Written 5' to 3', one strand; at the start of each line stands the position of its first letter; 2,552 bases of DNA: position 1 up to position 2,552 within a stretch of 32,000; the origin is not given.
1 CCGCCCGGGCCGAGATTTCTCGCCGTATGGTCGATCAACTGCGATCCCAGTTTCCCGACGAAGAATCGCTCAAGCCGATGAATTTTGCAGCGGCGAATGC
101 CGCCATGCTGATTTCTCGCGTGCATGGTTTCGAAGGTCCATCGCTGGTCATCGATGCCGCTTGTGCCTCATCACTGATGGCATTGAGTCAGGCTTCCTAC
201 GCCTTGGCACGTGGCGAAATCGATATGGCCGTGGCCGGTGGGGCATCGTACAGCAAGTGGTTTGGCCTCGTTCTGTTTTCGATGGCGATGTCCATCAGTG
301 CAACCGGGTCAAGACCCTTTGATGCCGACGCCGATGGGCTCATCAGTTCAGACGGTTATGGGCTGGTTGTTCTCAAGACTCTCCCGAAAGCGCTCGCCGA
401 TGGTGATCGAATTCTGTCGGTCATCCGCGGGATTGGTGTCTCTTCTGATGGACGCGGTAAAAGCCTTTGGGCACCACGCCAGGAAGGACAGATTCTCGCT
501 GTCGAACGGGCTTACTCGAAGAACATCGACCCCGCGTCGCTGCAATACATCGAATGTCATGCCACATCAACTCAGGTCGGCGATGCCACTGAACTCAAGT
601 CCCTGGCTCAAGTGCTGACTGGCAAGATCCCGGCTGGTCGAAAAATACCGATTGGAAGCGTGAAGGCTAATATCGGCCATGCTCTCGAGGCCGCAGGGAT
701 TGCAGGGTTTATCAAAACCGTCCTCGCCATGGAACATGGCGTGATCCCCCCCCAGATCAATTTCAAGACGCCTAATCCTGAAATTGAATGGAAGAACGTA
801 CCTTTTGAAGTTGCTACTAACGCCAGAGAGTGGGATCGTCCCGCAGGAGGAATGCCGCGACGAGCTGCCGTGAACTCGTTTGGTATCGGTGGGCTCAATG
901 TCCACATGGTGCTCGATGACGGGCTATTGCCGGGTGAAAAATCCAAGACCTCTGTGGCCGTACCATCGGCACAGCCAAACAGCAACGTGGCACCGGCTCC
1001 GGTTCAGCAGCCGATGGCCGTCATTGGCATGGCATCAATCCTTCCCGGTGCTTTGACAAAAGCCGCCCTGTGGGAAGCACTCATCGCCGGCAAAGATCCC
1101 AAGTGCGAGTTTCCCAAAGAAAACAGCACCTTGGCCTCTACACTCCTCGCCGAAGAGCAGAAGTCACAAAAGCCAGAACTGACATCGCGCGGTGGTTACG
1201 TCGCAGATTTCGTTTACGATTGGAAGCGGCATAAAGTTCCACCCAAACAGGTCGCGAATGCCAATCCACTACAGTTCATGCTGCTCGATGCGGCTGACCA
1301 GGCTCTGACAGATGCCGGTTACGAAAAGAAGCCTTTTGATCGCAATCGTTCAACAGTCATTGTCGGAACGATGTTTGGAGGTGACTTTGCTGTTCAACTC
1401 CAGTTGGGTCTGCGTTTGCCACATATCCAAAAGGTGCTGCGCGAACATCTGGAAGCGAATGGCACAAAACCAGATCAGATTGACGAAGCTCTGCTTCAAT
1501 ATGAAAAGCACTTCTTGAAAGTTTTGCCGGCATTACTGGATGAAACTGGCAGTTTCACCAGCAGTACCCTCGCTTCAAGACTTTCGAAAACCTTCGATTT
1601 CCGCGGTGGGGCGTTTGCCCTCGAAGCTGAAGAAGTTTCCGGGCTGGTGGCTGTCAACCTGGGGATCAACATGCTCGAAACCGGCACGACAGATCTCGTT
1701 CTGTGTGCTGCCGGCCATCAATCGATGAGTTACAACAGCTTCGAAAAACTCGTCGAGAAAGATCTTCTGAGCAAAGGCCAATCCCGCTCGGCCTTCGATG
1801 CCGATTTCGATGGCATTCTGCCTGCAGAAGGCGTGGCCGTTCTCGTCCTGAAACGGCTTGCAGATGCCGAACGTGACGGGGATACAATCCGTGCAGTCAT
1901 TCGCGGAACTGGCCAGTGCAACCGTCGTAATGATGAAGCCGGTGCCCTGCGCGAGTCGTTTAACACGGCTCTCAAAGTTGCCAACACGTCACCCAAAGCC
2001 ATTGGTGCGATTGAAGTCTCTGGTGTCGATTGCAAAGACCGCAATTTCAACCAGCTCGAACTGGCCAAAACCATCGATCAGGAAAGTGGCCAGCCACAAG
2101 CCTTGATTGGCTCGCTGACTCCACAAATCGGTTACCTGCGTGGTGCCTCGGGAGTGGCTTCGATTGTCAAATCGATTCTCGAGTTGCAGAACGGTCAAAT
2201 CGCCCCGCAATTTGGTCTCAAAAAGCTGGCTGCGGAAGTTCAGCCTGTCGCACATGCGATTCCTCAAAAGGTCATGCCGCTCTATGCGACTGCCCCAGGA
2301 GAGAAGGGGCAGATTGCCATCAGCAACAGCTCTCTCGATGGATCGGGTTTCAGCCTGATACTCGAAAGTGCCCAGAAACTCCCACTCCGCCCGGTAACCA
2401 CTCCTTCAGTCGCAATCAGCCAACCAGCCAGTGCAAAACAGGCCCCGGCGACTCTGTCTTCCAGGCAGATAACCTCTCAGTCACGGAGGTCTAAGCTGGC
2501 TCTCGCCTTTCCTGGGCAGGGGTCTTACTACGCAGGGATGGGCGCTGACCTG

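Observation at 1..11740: Non-canonical one-polypeptide PUFA-synthase-like assembly line lacking FabA-type DH, PfaD-type ER and TE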

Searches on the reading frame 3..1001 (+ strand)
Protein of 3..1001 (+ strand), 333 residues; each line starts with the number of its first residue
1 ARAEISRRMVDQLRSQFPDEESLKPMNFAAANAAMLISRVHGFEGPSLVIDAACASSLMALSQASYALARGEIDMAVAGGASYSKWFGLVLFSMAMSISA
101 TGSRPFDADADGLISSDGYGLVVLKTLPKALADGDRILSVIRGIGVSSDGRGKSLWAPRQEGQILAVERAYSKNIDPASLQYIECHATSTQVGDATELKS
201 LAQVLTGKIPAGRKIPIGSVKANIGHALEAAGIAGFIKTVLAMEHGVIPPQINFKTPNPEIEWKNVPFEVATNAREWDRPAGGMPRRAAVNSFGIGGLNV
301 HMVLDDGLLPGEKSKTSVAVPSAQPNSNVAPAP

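Call 11: find_related_loci(query=window:3-1001:+, collection=genome_contigs, flank=10000)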
Query window:3-1001:+ (333 aa) in genome_contigs; peptide patterns used: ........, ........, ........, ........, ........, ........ (x = any residue, [..] = any of these).
292 stretches matched a pattern; 146 encode a relative of the query (tblastn E <= 1e-3); the best 80 are kept; 80 distinct loci.
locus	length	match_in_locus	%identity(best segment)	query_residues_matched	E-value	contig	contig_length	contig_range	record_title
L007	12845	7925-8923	99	1-333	0e+0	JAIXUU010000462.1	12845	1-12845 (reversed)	MAG: Planctomyces sp. isolate D1_MAG_00040 pond_D1_MAG_00040_000000000369, whole genome shotgun sequence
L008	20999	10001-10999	97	1-333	0e+0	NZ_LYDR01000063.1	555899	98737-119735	Planctopirus hydrillae strain JC280 Contig164, whole genome shotgun sequence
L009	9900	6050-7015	84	1-322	0e+0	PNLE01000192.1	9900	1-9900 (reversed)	MAG: Planctomyces sp. isolate DS3.3.33 DS3_1001931_9900, whole genome shotgun sequence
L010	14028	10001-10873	68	30-322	5e-133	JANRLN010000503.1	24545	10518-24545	MAG: Planctomycetaceae bacterium isolate bins.205 k141_5490197, whole genome shotgun sequence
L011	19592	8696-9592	66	27-328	9e-130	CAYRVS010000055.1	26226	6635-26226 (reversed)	MAG TPA_asm: uncultured Planctomycetaceae bacterium isolate binchicken_co311_245 genome assembly, contig: NODE_3190_leng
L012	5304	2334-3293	61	5-327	2e-129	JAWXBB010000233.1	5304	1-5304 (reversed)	MAG: Planctomycetaceae bacterium isolate MP5IB2.78 k99_953241, whole genome shotgun sequence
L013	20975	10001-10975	61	2-325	1e-128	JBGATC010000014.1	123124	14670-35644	MAG: Planctomycetaceae bacterium isolate MAG_MBR_H10.31 MBRH10-31_opera_contig_655, whole genome shotgun sequence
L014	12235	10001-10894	65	9-306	6e-128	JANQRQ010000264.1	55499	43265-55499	MAG: Planctomycetaceae bacterium isolate IP29b_bin.70 k99_1932153, whole genome shotgun sequence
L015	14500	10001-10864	67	32-321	7e-128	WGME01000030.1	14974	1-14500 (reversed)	MAG: bacterium isolate RI_361 c_000000089489, whole genome shotgun sequence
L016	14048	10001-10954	62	7-326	6e-131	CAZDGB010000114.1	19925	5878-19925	MAG TPA_asm: uncultured Planctomycetaceae bacterium isolate SRP302895_co1_441 genome assembly, contig: NODE_5037_length_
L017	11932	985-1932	58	3-320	7e-119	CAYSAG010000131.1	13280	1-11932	MAG TPA_asm: uncultured Planctomycetaceae bacterium isolate SRP216583_co2_94 genome assembly, contig: NODE_3738_length_1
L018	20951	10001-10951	56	2-318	1e-116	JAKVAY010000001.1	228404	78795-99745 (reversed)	MAG: Fuerstiella sp. isolate ALOHA_ZT_14 ZT-Fuerstia-1_1, whole genome shotgun sequence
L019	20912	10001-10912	60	4-307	5e-116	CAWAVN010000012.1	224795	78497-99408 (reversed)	MAG: uncultured Planctomycetaceae bacterium isolate MFD05684.bin.2.226 genome assembly, contig: contig_43519, whole geno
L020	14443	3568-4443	60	27-318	5e-114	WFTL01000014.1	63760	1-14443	MAG: Planctomycetaceae bacterium isolate S139_18 k151_132367, whole genome shotgun sequence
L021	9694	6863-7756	59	27-325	1e-113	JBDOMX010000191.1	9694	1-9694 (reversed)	MAG: Planctomycetaceae bacterium isolate FK190211_WC_24_26_27_29_metabat1_scaf2bin.058_VB NODE_5908_length_9694_cov_1.49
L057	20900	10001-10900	55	5-304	1e-102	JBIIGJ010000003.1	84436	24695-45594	MAG: Pirellulales bacterium isolate ME2001-07-16D8pf_3300042503_group1_bin11 Rohwer_bin1731_scaffold_59_c1, whole genome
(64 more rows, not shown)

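Call 14: search_protein_families(library=pfam, proteins=[L008:807-2426:+, L008:2640-3305:+, L008:3305-4780:+, L008:4803-5597:-, L008:5741-9010:+, L008:9524-10600:+], max_evalue=0.001)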
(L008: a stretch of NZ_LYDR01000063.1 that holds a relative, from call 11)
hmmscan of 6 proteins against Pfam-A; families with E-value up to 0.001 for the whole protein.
L008:807-2426:+ (540 aa): 2 families
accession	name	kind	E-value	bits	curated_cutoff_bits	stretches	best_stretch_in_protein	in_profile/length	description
PF06283.17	ThuA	-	1.9e-10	41.8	33.4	1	362-533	48-207/209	Trehalose utilisation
PF00857.26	Isochorismatase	-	6.2e-10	39.9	27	1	215-263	106-151/175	Isochorismatase domain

L008:2640-3305:+ (222 aa): 1 family
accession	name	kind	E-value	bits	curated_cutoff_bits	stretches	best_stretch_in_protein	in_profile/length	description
PF13036.11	LpoB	-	2.4e-05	24.7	22.3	1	83-198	30-138/147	Peptidoglycan-synthase activator LpoB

L008:3305-4780:+ (492 aa): 0 families

L008:4803-5597:- (264 aa): 3 families
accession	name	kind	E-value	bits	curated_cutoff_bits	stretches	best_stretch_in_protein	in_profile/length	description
PF12833.13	HTH_18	-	1.4e-20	73.8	33.6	1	172-250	1-79/80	Helix-turn-helix domain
PF08448.16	PAS_4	-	9e-19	68.2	23.1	1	31-139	1-105/110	PAS fold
PF00165.29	HTH_AraC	-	8.2e-15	55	26.6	1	211-250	1-42/42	Bacterial regulatory helix-turn-helix proteins, AraC family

L008:5741-9010:+ (1090 aa): 2 families
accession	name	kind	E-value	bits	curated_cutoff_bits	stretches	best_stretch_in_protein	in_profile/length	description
PF00171.27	Aldedh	-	6.4e-92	308.9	23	1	514-929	30-457/461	Aldehyde dehydrogenase family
PF01619.24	Pro_dh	-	1e-62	212.6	27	1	143-432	3-277/278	Proline dehydrogenase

L008:9524-10600:+ (359 aa): 3 families
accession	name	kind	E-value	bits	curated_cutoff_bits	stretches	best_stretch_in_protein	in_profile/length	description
PF00109.32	ketoacyl-synt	-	1.2e-50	172.9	20.8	1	6-289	3-252/252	Beta-ketoacyl synthase, N-terminal domain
PF02801.28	Ketoacyl-synt_C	-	2.2e-13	50.7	20.8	1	298-358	2-64/119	Beta-ketoacyl synthase, C-terminal domain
PF00108.29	Thiolase_N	-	7.3e-05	22.7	26.4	1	203-240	75-112/260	Thiolase, N-terminal domain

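Call 36: search_protein_families(library=pfam, proteins=[L013:9509-20617:+, L018:9515-18328:+, L018:18477-19184:+, L018:19184-19996:+, L018:20097-20951:+, L057:1-6558:+], max_evalue=0.001)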
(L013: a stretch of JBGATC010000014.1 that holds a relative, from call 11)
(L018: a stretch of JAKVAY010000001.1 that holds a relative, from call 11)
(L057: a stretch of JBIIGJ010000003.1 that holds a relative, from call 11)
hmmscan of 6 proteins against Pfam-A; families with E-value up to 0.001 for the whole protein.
L013:9509-20617:+ (3703 aa): 13 families
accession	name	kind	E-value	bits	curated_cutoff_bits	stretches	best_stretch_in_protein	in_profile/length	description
PF00109.32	ketoacyl-synt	-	3.5e-93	312.3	20.8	2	9-292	2-251/252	Beta-ketoacyl synthase, N-terminal domain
PF02801.28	Ketoacyl-synt_C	-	1.3e-47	161.1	20.8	2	302-417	2-118/119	Beta-ketoacyl synthase, C-terminal domain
PF00698.26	Acyl_transf_1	-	1.2e-36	127.2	32.7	1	1079-1362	2-281/319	Acyl transferase domain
PF08659.16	KR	-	2e-25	90.2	22.6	1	2698-2919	2-180/180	KR domain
PF00550.31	PP-binding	-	4.6e-20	72.1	20.8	0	1837-1905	4-66/67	Phosphopantetheine attachment site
PF14765.12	PS-DH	-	4.5e-18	65.8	23.7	2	3157-3285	29-160/166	Polyketide synthase dehydratase N-terminal domain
PF21089.3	PKS_DH_N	-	1.2e-14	54.5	27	2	3002-3091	8-95/103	Polyketide synthase dehydratase domain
PF16197.11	KAsynt_C_assoc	-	3.9e-11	43.8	33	1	420-478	1-54/111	Ketoacyl-synthetase C-terminal extension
PF03417.21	AAT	-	1.8e-10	41.3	23.2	1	2214-2368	33-185/225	Acyl-coenzyme A:6-aminopenicillanic acid acyl-transferase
PF12117.13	NS1_C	-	8.2e-09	36.2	25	0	1515-1541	39-65/121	Parvovirus non-structural protein 1, C-terminal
PF00106.31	adh_short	-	3e-06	27.3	26.6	1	2777-2856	36-115/195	short chain dehydrogenase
PF13561.12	adh_short_C2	-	0.00058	19.9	27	1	2783-2857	37-112/236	Enoyl-(Acyl carrier protein) reductase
PF07977.19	FabA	-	0.00094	19.3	23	0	3424-3475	28-77/138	FabA-like domain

L018:9515-18328:+ (2938 aa): 10 families
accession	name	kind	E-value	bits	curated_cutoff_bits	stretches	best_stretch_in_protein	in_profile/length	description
PF00109.32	ketoacyl-synt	-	1.8e-88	296.8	20.8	2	7-291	2-252/252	Beta-ketoacyl synthase, N-terminal domain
PF02801.28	Ketoacyl-synt_C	-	8.1e-43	145.7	20.8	2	300-414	2-117/119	Beta-ketoacyl synthase, C-terminal domain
PF00698.26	Acyl_transf_1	-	6.5e-34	118.3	32.7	1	1060-1334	3-273/319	Acyl transferase domain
PF08659.16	KR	-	2.4e-27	96.4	22.6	1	2034-2253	3-179/180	KR domain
PF00550.31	PP-binding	-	5.5e-13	49.4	20.8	2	1546-1592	3-48/67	Phosphopantetheine attachment site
PF21089.3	PKS_DH_N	-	8.2e-13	48.6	27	2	2350-2426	21-96/103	Polyketide synthase dehydratase domain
PF14765.12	PS-DH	-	1.2e-10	41.6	23.7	1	2795-2925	28-159/166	Polyketide synthase dehydratase N-terminal domain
PF16197.11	KAsynt_C_assoc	-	2.8e-10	41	33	1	419-478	2-56/111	Ketoacyl-synthetase C-terminal extension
PF00106.31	adh_short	-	1.4e-07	31.7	26.6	1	2112-2222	36-150/195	short chain dehydrogenase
PF13561.12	adh_short_C2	-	0.00049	20.2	27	0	2111-2187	30-107/236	Enoyl-(Acyl carrier protein) reductase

L018:18477-19184:+ (236 aa): 1 family
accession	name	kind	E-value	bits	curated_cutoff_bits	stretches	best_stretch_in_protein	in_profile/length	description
PF01648.25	ACPS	-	1.6e-11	44.7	25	1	126-224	1-110/111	4'-phosphopantetheinyl transferase superfamily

L018:19184-19996:+ (271 aa): 5 families
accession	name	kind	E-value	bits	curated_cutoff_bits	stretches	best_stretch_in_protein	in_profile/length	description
PF13561.12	adh_short_C2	-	1.8e-61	208.1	27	1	32-268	5-236/236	Enoyl-(Acyl carrier protein) reductase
PF00106.31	adh_short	-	3e-42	144.7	26.6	1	24-212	1-187/195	short chain dehydrogenase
PF08659.16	KR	-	2.5e-12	47.5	22.6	1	25-142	2-122/180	KR domain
PF23441.1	SDR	-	0.0001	22.3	27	1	139-214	129-201/258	SDR-like rossmann domain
PF12241.14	Enoyl_reductase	-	0.00027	20.8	22.1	0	65-121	14-69/236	Trans-2-enoyl-CoA reductase catalytic region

L018:20097-20951:+ (285 aa): 7 families
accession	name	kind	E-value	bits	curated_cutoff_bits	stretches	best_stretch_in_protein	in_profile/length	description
PF07993.18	NAD_binding_4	-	2.8e-44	151.7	20.1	1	16-264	1-256/258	Male sterility protein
PF01370.27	Epimerase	-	8.4e-22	78.2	20.9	1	14-202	1-176/240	NAD dependent epimerase/dehydratase family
PF01073.25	3Beta_HSD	-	1.1e-16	61.1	22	1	16-204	2-187/280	3-beta hydroxysteroid dehydrogenase/isomerase family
PF04321.23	RmlD_sub_bind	-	3.7e-13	49.6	27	1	95-210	50-163/287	RmlD substrate binding domain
PF13460.12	NAD_binding_10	-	3.8e-09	37.1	27.2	1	18-209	1-157/184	NAD(P)H-binding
PF16363.11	GDP_Man_Dehyd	-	7e-09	36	27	1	15-182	1-165/332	GDP-mannose 4,6 dehydratase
PF02719.21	Polysacc_synt_2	-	5.1e-05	23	20.2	0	14-151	1-135/293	Polysaccharide biosynthesis protein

L057:1-6558:+ (2186 aa): 5 families
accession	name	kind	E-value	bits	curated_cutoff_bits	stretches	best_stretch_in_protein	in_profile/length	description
PF00580.27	UvrD-helicase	-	9e-51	173.6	23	1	1051-1470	7-267/271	UvrD/REP helicase N-terminal domain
PF12705.13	PDDEXK_1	-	7.2e-43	147.7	22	2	692-985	2-246/247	PD-(D/E)XK nuclease superfamily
PF13245.12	AAA_19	-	5.4e-13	49.7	25.1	1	1059-1459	12-134/134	AAA domain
PF13361.12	UvrD_C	-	6.3e-08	32.8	25.6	1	1799-1905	285-349/350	UvrD-like helicase C-terminal domain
PF13538.12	UvrD_C_2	-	0.00076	19.7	27.4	0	1801-1821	2-22/52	UvrD-like helicase C-terminal domain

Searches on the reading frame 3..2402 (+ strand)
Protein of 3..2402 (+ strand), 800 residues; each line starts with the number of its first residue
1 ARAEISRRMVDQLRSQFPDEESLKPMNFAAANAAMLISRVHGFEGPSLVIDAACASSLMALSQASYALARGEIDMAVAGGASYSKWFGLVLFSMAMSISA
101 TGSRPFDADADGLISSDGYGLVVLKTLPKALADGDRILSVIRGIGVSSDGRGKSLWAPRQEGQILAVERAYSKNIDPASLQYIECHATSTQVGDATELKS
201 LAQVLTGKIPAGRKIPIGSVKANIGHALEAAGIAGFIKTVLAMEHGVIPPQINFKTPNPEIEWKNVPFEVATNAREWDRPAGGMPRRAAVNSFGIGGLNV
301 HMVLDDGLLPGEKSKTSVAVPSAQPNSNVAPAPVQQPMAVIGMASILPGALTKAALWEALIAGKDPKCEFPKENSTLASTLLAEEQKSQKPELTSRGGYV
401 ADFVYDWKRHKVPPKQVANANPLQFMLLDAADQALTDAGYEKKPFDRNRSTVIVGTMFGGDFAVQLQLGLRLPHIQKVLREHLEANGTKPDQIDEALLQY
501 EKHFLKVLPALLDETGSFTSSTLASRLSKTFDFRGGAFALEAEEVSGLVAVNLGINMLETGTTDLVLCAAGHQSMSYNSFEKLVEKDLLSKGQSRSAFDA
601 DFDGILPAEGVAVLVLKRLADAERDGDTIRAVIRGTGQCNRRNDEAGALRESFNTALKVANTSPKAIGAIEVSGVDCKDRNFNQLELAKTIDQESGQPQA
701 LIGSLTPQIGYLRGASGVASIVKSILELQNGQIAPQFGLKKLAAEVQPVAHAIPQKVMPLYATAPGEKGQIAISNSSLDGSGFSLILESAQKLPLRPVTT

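Call 28: search_solved_structures(query=window:3-2402:+, max_evalue=1e-20)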
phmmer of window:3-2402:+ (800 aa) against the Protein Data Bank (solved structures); distinct sequences matched with E-value up to 1e-20: 141 (the best 60 are shown).
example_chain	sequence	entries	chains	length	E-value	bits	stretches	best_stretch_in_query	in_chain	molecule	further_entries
7zma_A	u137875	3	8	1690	4.7e-109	368.9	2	31-317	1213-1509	Putative polyketide synthase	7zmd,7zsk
6riw_A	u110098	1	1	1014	3.6e-75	256.9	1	30-729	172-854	ORF10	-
4mz0_A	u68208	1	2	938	2.6e-62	214.4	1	33-337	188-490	CurL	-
9f48_A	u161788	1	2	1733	3.2e-62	214.1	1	34-337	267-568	Polyketide synthase Pks13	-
9pat_A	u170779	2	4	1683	3.1e-59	204.2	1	18-316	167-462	6-deoxyerythronolide-B synthase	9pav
9pat_C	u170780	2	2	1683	3.1e-59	204.2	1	18-316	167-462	6-deoxyerythronolide-B synthase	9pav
9pc6_A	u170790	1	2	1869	4e-59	203.8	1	19-316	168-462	6-deoxyerythronolide-B synthase,RifR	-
4oqj_A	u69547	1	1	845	3.2e-58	200.9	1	44-339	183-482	PKS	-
7uwr_A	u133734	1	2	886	3.5e-58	200.7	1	36-317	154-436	Narbonolide/10-deoxymethynolide synthase PikA1, modules 1 and 2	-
4zdn_A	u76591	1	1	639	5.2e-58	200.1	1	31-307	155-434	AT-less polyketide synthase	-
9d2z_A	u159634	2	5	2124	3.2e-57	197.5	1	36-314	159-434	Mycocerosic acid synthase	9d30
9d2y_A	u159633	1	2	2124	3.2e-57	197.5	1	36-314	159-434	Multifunctional mycocerosic acid synthase membrane-associated MAS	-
4wky_A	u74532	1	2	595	3.5e-57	197.4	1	41-308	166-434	Beta-ketoacyl synthase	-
8xbl_A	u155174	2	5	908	5.7e-57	196.7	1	36-314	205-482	Colibactin polyketide synthase ClbC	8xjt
9jj9_B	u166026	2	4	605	7.2e-57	196.4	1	34-333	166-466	Polyketide synthase GfsA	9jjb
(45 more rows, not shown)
